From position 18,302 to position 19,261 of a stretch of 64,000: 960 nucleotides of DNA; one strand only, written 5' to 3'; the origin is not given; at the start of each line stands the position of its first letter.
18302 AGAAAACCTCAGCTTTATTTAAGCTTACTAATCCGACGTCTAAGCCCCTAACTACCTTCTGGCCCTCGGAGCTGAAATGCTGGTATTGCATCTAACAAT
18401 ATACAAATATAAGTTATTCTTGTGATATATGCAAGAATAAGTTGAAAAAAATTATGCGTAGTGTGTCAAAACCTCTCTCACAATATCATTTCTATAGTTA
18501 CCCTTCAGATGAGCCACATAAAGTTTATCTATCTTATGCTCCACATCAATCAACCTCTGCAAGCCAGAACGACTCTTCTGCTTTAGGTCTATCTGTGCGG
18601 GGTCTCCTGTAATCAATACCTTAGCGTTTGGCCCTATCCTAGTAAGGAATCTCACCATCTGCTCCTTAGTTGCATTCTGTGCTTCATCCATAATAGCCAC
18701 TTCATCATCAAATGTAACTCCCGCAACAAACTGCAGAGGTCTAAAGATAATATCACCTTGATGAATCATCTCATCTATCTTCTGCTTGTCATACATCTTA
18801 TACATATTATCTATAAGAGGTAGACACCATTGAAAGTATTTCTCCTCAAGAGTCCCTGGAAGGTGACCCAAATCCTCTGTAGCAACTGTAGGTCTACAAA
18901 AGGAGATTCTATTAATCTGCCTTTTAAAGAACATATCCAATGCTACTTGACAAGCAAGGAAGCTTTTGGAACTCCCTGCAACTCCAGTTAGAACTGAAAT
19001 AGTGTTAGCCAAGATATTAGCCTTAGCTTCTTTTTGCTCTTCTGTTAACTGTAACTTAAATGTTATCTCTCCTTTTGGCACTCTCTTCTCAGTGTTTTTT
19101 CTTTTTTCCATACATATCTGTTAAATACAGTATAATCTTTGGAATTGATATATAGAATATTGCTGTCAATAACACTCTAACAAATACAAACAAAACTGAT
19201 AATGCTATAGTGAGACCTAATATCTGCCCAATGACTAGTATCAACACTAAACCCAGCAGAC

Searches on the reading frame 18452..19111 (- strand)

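Call 15: search_protein_families(library=phrogs, proteins=[window:18452-19111:-], max_evalue=0.00001)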
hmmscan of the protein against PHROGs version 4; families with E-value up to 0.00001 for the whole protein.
window:18452-19111:- (219 aa): 4 families
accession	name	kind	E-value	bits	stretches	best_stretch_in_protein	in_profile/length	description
phrog_170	-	other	1.5e-58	199.8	1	16-215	69-274/323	PhoH-like phosphate starvation-inducible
phrog_2765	-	other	7.2e-38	131.6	1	32-210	245-435/443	PhoH-like phosphate starvation-inducible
phrog_32482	-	other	4.5e-20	72.8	1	46-198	405-556/589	PhoH-like phosphate starvation-inducible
phrog_4412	-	DNA, RNA and nucleotide metabolism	1.5e-07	31.2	0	7-75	316-382/743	exonuclease V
